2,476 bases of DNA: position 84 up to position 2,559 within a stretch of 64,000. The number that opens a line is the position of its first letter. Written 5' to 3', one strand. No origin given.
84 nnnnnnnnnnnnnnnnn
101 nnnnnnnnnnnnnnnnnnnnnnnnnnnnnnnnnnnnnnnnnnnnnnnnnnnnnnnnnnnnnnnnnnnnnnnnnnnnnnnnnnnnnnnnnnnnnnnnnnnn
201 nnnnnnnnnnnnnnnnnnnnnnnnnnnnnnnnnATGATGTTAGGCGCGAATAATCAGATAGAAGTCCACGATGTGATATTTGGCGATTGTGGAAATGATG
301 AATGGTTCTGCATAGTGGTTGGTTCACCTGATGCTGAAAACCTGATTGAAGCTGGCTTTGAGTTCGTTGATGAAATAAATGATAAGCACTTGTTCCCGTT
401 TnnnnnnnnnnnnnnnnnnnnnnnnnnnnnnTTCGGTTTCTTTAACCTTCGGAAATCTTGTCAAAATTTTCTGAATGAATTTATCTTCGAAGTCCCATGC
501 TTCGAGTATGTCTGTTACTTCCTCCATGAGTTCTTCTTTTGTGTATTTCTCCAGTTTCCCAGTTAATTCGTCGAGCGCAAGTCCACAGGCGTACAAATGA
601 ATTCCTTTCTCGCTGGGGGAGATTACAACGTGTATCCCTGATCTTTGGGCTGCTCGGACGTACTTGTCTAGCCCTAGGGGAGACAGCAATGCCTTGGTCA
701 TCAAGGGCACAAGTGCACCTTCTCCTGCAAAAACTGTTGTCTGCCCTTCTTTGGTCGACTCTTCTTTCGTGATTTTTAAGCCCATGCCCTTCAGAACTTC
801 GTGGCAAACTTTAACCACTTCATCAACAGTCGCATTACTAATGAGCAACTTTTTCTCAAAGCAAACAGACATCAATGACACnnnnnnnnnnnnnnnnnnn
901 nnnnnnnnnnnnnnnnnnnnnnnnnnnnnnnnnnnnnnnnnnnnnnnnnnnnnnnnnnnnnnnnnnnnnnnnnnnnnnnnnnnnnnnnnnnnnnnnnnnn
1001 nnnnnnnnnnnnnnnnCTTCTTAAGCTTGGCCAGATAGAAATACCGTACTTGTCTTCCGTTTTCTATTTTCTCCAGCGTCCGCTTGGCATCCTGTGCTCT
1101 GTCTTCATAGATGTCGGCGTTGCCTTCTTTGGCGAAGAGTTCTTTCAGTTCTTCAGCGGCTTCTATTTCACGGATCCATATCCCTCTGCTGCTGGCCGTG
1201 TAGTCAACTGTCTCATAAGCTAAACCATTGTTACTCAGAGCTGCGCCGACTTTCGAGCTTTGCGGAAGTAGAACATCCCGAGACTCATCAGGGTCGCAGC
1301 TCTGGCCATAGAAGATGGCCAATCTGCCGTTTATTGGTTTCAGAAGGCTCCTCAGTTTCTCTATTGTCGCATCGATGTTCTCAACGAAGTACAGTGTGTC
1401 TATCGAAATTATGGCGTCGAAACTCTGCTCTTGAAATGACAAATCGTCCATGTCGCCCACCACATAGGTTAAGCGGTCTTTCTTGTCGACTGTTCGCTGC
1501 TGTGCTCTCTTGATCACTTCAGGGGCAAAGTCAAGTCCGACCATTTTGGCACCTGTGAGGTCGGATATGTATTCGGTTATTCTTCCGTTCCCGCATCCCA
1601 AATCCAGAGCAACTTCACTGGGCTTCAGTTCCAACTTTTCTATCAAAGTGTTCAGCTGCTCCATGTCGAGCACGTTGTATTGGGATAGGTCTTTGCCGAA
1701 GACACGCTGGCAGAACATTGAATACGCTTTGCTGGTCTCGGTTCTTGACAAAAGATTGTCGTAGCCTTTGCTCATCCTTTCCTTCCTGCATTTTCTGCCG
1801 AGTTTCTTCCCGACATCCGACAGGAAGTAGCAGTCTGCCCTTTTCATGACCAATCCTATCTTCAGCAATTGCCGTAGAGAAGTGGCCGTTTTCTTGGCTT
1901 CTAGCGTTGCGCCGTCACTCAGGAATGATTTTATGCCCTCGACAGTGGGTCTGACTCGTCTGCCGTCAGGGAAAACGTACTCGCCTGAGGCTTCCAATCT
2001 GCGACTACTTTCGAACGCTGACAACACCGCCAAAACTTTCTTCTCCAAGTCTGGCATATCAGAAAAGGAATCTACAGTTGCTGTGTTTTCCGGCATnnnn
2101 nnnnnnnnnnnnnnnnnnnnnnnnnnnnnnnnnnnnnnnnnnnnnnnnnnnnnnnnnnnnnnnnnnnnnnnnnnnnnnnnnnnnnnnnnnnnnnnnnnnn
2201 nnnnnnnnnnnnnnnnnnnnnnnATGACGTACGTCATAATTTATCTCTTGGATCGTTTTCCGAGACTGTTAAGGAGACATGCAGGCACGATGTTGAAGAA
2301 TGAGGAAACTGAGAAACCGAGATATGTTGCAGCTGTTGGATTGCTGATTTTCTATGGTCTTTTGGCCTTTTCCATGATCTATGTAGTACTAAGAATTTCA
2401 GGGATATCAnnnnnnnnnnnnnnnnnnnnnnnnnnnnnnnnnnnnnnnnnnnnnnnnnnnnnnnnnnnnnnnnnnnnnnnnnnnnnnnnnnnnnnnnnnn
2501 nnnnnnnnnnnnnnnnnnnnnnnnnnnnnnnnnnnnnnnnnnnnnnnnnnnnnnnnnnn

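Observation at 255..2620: Two decayed integrase-type C-terminal modules, each truncated exactly at a (CG)4 tract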

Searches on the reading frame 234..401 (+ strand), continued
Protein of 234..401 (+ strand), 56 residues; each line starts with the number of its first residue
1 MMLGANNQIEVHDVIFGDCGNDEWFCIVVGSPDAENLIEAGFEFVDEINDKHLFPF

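Call 71: find_encoding_contigs(protein=P0151, flank=10000, max_places=3)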
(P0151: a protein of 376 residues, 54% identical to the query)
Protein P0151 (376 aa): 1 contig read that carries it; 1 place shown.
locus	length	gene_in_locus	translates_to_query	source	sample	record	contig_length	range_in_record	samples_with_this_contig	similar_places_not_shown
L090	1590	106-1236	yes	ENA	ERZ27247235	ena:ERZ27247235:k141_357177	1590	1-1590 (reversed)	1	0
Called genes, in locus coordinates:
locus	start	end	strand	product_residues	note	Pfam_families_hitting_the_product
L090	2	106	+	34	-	?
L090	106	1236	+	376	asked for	PF00589:Phage_integrase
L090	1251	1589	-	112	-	?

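Call 72: find_encoding_contigs(protein=P0152, flank=10000, max_places=3)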
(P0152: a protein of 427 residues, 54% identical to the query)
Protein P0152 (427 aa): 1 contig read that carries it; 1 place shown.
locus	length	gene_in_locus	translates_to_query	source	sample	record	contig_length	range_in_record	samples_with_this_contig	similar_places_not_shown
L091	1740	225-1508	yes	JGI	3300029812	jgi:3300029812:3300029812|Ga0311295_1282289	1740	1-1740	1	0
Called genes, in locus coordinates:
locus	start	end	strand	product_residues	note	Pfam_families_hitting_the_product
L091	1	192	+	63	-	?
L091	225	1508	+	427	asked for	PF00589:Phage_integrase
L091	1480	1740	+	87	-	?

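Call 76: find_related_loci(query=A3, collection=viral_contigs, flank=10000)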
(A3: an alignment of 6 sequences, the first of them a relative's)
Query A3 (427 aa) in viral_contigs; peptide patterns used: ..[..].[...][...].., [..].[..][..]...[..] (x = any residue, [..] = any of these).
241 stretches matched a pattern; 2 encode a relative of the query (tblastn E <= 1e-3); 2 distinct loci.
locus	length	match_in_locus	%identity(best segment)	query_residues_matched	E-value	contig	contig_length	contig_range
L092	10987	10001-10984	78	99-427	2e-177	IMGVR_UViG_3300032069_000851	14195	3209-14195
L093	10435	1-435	62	283-427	1e-56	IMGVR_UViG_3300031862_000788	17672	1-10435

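Call 84: search_protein_families(library=pfam, proteins=[P0152, P0144, P0151, P0043], max_evalue=0.01)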
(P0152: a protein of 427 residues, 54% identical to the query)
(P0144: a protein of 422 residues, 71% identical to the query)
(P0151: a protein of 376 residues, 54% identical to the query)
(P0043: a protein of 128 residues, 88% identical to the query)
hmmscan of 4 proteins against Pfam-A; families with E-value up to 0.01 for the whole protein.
P0152 (427 aa): 2 families
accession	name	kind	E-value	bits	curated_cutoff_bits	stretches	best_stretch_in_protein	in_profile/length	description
PF00589.27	Phage_integrase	-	2.5e-18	66.9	27.1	1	244-384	23-168/172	Phage integrase family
PF25208.1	DUF7838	-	0.0011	19.3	28.5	1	33-67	8-43/55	Domain of unknown function (DUF7838)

P0144 (422 aa): 2 families
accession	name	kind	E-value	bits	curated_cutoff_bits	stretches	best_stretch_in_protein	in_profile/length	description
PF00589.27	Phage_integrase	-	3.3e-16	60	27.1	1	232-379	11-168/172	Phage integrase family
PF24273.1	TRASH_HVO_1752_C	-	0.0015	19.1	27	1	16-53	2-38/47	HVO_1752, C-terminal TRASH domain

P0151 (376 aa): 3 families
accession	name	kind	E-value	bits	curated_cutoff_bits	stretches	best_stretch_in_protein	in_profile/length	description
PF00589.27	Phage_integrase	-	3.5e-19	69.7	27.1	1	193-333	23-169/172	Phage integrase family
PF24452.1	DUF7568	-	0.0039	17.9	27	0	2-40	74-111/121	Family of unknown function (DUF7568)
PF02150.21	Zn_ribbon_RPB9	-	0.0071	16.6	25.2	0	6-40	4-31/36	RNA polymerases M/15 Kd subunit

P0043 (128 aa): 1 family
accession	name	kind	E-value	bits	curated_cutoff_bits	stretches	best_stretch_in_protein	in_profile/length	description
PF00589.27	Phage_integrase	-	4.6e-08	33.5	27.1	1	27-85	111-168/172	Phage integrase family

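Call 85: search_solved_structures(query=P0152, max_evalue=0.01)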
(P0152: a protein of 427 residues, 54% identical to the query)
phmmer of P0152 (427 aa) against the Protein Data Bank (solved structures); distinct sequences matched with E-value up to 0.01: 6.
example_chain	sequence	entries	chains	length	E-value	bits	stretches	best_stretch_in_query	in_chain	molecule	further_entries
5jjv_A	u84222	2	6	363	2.3e-09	39.6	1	215-384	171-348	Tyrosine recombinase XerH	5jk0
4a8e_A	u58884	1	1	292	1.6e-07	33.6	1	144-385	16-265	PROBABLE TYROSINE RECOMBINASE XERC-LIKE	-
5hxy_A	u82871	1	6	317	1.3e-06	30.6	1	181-387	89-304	Tyrosine recombinase XerA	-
2a3v_A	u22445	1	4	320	1.6e-06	30.2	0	343-386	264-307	site-specific recombinase IntI4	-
9i5v_14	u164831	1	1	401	0.00041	22.3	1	248-400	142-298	Ribosome-associated translation inhibitor RaiA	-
1aih_A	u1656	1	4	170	0.00052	22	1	242-383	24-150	HP1 INTEGRASE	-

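Call 90: find_encoding_contigs(protein=P0022, flank=4000, max_places=2)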
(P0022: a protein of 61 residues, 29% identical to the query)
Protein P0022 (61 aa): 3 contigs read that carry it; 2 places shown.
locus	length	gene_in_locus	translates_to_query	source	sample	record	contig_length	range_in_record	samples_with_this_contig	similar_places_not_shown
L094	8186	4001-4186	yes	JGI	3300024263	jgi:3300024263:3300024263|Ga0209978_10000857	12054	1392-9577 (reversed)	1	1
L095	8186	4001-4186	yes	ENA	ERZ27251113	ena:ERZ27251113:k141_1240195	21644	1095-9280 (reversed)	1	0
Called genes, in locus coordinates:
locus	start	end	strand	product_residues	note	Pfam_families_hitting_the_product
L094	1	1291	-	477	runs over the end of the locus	PF00384:Molybdopterin (faint)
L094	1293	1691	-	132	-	PF01568:Molydop_binding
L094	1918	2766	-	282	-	PF01993:MTD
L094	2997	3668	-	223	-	PF00702:Hydrolase (faint), PF12710:HAD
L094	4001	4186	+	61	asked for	-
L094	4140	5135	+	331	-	PF01913:FTR, PF02741:FTR_C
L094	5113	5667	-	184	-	PF04055:Radical_SAM (weak)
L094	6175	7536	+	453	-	PF04894:Nre_N, PF04895:Nre_C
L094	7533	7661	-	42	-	-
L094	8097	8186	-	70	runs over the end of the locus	-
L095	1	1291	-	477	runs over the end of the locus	PF00384:Molybdopterin (faint)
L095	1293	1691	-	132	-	PF01568:Molydop_binding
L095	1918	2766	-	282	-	PF01993:MTD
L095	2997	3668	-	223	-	PF00702:Hydrolase (faint), PF12710:HAD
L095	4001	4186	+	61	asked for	-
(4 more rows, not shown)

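Call 91: find_encoding_contigs(protein=P0005, flank=4000, max_places=2)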
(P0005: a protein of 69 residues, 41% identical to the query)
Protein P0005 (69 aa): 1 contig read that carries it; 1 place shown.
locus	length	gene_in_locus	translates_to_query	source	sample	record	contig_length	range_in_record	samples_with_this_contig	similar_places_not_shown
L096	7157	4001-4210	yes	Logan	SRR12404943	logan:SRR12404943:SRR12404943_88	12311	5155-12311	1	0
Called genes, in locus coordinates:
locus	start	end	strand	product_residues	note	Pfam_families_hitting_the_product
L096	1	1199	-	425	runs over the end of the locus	PF00368:HMG-CoA_red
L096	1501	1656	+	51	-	-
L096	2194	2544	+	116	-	-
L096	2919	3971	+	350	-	-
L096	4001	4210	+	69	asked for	-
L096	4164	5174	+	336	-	PF01913:FTR, PF02741:FTR_C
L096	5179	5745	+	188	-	PF02441:Flavoprotein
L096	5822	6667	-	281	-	-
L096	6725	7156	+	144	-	?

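Call 92: find_encoding_contigs(protein=P0026, flank=4000, max_places=2)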
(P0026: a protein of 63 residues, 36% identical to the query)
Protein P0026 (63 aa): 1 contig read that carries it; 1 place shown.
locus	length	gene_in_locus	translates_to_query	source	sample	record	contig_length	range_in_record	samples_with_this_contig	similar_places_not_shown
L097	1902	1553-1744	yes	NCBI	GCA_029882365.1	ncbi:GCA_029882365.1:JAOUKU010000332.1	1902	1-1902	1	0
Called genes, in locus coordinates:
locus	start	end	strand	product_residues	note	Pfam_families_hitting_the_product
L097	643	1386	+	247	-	PF03848:TehB, PF13489:Methyltransf_23, PF07021:MetW (weak), PF13847:Methyltransf_31, PF08241:Methyltransf_11, PF08242:Methyltransf_12 (weak), PF13649:Methyltransf_25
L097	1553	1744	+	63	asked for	-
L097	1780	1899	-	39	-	PF00491:Arginase (weak)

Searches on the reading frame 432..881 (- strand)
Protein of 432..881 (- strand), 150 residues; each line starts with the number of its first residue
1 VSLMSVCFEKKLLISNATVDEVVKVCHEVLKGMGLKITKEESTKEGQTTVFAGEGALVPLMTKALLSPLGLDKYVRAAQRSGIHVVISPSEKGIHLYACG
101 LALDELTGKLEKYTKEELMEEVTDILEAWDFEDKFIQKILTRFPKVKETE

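Call 12: search_protein_families(library=pfam, proteins=[window:432-881:-], max_evalue=1)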
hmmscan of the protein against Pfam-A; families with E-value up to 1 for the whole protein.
window:432-881:- (150 aa): 7 families
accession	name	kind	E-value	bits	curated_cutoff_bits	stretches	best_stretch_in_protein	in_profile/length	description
PF24012.1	DUF7326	-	0.0041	17.9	27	1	102-127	35-60/76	Family of unknown function (DUF7326)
PF05043.19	Mga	-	0.0067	17.4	21.1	1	6-43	34-71/87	Mga helix-turn-helix domain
PF00268.27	Ribonuc_red_sm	-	0.016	15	33.6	1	91-142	191-243/281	Ribonucleotide reductase, small chain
PF25361.1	AAA_lid_RFC1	-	0.029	14.3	34.9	1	3-27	8-32/59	RFC1-like, AAA+ ATPase lid domain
PF13686.11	DrsE_2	-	0.074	13.4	25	1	90-131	109-144/156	DsrE/DsrF/DrsH-like family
PF02536.19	mTERF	-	0.13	11.6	23.1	1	109-146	136-173/314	mTERF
PF03822.20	NAF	-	0.18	12.4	25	1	7-39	21-54/54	NAF domain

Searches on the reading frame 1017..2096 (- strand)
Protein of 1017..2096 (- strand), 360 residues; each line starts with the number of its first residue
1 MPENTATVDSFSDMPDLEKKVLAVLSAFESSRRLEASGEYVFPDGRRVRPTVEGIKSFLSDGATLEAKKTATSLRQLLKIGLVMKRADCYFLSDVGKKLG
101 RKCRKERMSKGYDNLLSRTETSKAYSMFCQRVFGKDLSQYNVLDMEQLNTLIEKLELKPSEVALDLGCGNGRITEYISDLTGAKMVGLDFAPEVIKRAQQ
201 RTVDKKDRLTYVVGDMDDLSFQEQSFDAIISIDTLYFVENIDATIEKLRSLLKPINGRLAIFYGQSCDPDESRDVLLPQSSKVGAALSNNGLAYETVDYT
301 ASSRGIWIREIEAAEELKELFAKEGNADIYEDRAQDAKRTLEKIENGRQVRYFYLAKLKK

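Call 12: search_protein_families(library=pfam, proteins=[window:1017-2096:-], max_evalue=1)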
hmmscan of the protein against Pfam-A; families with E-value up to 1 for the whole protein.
window:1017-2096:- (360 aa): 25 families
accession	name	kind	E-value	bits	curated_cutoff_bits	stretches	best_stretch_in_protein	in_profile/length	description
PF08241.18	Methyltransf_11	-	1.6e-20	74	21.2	1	164-257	1-91/95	Methyltransferase domain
PF13649.12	Methyltransf_25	-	2.2e-20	73.6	27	1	164-254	2-95/97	Methyltransferase domain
PF13847.12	Methyltransf_31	-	3.3e-18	66.2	27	1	159-263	3-111/145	Methyltransferase domain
PF08242.18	Methyltransf_12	-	4.2e-17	63.1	30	1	164-259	1-98/98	Methyltransferase domain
PF13489.12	Methyltransf_23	-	2.9e-11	43.8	27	1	150-261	11-116/164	Methyltransferase domain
PF05401.17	NodS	-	7.7e-09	36.1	24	1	162-254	46-138/201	Nodulation protein S (NodS)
PF02353.26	CMAS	-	7.9e-09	35.7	27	1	144-253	47-157/273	Mycolic acid cyclopropane synthetase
PF01209.24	Ubie_methyltran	-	1e-07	32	20.1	1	157-254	45-145/233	ubiE/COQ5 methyltransferase family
PF08123.19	DOT1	-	3.6e-06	27.1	23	1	117-226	7-110/205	Histone methylation protein DOT1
PF03848.20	TehB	-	6e-06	26.3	20.4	1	157-247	29-119/193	Tellurite resistance protein TehB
PF07021.18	MetW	-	3.4e-05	24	21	1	158-247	12-97/193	Methionine biosynthesis protein MetW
PF05175.20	MTS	-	7.5e-05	22.9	23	1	150-231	22-104/170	Methyltransferase small domain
PF01135.25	PCMT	-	9.1e-05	22.8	20.3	1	149-229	63-146/210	Protein-L-isoaspartate(D-aspartate) O-methyltransferase (PCMT)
PF00891.24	Methyltransf_2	-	0.00033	20.5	22.3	1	132-220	38-124/210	O-methyltransferase domain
PF01728.25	FtsJ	-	0.00042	20.7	24.1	1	148-226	9-85/181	FtsJ-like methyltransferase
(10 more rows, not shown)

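Call 52: find_related_loci(query=window:1017-2096:-, collection=metagenome_contigs, flank=5000)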
Query window:1017-2096:- (360 aa) in metagenome_contigs; peptide patterns used: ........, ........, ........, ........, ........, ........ (x = any residue, [..] = any of these).
57 stretches matched a pattern; 13 encode a relative of the query (tblastn E <= 1e-3); 13 distinct loci.
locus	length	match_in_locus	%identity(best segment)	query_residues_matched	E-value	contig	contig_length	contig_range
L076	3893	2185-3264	84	1-360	0e+0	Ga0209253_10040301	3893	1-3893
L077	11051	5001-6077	82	1-360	0e+0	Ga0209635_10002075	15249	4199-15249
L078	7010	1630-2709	78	1-360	0e+0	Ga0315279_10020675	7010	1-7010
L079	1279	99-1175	79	1-359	0e+0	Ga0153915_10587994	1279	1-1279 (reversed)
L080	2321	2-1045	76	10-357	0e+0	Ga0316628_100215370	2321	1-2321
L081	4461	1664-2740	71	1-359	0e+0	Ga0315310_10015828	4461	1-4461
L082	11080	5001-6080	70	1-360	9e-176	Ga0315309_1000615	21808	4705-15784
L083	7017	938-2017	70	1-360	1e-175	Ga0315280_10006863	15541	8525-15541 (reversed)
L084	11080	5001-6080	70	1-360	1e-175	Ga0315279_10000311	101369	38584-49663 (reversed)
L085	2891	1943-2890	77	1-316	3e-176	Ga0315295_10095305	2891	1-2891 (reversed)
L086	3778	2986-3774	80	1-263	5e-146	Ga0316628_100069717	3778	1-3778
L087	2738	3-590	74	165-360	4e-99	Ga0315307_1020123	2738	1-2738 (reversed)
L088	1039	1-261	71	272-358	3e-39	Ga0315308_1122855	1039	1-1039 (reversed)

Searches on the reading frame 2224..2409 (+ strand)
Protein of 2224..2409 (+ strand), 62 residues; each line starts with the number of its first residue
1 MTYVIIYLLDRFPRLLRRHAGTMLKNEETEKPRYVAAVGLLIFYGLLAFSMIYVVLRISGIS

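Call 12: search_protein_families(library=pfam, proteins=[window:2224-2409:+], max_evalue=1)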
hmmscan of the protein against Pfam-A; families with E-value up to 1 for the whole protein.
window:2224-2409:+ (62 aa): 1 family
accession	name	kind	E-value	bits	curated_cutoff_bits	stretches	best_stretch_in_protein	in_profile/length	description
PF14362.11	DUF4407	-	0.22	11.2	31.3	1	24-56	3-36/297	Domain of unknown function (DUF4407)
